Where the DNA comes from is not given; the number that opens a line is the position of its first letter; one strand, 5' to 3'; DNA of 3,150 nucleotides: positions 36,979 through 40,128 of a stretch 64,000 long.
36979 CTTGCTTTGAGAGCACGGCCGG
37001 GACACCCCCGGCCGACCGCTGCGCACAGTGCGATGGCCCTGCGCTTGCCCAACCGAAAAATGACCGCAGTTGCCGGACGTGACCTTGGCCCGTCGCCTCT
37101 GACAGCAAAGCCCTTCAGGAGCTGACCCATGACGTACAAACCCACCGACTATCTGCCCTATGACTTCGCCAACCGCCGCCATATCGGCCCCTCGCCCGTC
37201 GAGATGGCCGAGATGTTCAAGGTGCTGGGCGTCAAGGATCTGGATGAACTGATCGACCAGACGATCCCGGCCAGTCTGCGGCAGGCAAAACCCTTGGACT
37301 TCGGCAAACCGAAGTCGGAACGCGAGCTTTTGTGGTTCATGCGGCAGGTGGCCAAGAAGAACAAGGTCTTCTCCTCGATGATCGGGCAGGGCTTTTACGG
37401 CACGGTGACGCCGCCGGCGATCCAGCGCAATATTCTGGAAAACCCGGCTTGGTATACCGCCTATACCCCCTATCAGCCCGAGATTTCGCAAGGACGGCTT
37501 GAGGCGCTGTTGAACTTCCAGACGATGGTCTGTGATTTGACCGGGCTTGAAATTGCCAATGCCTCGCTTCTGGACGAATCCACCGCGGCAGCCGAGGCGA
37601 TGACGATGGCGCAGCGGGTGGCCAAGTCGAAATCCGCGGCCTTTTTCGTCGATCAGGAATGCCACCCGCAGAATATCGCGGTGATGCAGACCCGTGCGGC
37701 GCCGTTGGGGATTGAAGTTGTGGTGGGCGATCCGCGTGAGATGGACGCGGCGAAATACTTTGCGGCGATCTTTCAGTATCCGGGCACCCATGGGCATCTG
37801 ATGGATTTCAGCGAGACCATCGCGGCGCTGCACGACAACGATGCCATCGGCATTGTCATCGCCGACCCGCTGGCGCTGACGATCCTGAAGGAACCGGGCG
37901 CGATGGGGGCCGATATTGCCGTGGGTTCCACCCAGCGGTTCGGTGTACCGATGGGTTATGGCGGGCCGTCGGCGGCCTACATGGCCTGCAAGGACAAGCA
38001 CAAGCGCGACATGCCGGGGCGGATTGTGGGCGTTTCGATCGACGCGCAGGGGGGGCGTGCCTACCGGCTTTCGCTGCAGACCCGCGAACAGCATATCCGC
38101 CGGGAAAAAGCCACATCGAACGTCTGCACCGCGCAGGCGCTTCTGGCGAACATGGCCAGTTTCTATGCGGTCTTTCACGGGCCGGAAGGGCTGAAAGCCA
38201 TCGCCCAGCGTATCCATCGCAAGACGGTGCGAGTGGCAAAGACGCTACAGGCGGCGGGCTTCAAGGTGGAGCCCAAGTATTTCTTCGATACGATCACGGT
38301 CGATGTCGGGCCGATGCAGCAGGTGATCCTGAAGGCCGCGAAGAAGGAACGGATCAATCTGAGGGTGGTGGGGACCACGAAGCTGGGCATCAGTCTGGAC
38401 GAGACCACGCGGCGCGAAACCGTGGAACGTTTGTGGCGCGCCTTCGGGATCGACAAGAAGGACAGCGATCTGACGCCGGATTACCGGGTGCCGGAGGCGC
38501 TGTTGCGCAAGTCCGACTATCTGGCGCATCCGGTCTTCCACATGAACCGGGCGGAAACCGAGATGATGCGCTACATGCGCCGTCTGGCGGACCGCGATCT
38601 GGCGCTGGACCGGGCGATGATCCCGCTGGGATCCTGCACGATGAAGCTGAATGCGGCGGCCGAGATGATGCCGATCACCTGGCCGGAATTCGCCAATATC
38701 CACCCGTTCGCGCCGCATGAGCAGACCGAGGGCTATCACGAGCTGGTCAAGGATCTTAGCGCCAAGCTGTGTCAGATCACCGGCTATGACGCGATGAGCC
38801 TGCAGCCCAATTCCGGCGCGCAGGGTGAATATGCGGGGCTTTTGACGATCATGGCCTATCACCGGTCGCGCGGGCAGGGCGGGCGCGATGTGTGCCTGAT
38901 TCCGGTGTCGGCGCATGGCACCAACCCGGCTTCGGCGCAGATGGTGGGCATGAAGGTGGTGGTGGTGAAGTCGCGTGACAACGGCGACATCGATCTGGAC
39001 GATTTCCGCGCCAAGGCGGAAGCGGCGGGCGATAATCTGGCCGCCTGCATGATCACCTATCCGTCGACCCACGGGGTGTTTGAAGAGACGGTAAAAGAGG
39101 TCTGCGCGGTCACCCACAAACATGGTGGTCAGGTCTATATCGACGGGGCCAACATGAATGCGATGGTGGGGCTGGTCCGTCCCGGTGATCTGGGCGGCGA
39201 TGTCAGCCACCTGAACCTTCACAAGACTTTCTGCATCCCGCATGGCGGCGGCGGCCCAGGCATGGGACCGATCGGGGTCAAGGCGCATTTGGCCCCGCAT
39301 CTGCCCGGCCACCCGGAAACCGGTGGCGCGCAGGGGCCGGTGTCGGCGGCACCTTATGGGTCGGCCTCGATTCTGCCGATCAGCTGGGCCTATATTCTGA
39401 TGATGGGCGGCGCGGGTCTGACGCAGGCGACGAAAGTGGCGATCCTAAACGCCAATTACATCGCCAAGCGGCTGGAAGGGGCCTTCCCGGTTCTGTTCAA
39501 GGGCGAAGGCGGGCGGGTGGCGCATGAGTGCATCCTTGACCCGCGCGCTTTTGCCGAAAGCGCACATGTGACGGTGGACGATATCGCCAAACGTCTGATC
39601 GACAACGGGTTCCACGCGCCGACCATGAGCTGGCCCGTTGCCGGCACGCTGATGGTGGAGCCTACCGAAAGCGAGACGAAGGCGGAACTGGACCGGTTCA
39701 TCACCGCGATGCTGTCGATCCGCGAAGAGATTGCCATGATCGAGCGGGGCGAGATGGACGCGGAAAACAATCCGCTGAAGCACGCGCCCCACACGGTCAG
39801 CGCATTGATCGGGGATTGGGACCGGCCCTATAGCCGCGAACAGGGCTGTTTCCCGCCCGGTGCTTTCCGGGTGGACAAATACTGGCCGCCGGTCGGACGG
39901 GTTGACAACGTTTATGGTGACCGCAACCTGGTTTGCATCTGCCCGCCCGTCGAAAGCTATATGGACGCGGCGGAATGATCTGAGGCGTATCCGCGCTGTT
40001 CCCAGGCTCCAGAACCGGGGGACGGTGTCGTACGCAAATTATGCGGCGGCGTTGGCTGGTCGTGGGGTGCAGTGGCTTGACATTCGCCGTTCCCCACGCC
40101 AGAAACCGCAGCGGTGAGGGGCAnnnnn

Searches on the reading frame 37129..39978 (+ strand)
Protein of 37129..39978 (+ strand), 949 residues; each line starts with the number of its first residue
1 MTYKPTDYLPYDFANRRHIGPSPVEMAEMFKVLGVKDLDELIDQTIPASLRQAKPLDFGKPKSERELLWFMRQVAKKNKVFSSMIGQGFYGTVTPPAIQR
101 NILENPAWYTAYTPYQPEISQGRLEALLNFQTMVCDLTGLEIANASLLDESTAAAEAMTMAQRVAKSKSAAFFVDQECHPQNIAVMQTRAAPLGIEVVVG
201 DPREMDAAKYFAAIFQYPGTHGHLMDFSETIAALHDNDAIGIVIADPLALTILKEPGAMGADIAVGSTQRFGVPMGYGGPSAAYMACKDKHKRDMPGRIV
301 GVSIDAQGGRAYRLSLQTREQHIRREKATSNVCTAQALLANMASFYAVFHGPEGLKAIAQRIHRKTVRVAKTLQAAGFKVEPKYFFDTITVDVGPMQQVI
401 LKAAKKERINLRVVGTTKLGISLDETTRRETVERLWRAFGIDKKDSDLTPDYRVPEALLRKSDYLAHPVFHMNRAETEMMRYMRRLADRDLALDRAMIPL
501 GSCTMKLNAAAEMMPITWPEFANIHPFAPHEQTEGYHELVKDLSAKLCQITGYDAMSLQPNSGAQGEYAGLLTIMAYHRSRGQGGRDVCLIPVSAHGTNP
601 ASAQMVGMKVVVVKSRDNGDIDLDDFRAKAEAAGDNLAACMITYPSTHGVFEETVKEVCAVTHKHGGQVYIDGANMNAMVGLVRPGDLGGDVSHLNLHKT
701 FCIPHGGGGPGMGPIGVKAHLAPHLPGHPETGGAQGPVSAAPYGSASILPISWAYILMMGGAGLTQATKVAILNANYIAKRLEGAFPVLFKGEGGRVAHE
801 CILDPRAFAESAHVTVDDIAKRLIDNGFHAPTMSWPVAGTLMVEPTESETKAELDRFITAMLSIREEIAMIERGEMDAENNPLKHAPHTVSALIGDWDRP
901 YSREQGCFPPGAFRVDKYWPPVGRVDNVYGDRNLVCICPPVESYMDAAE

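Call 7: search_protein_families(library=pfam, proteins=[window:37129-39978:+], max_evalue=0.01)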
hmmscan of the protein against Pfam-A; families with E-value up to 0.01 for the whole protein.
window:37129-39978:+ (949 aa): 4 families
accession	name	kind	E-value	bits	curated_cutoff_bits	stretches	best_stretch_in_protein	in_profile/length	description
PF02347.22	GDC-P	-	3.2e-193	642.9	26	2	16-439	1-429/429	Glycine cleavage system P-protein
PF21478.3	GcvP2_C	-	3e-57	192.3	27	1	767-888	1-122/122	Glycine dehydrogenase, C-terminal domain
PF01212.27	Beta_elim_lyase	-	2.3e-05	24.3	27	1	537-674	31-170/288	Beta-eliminating lyase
PF00266.25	Aminotran_5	-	0.0022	17.5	21.5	1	589-701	91-202/371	Aminotransferase class-V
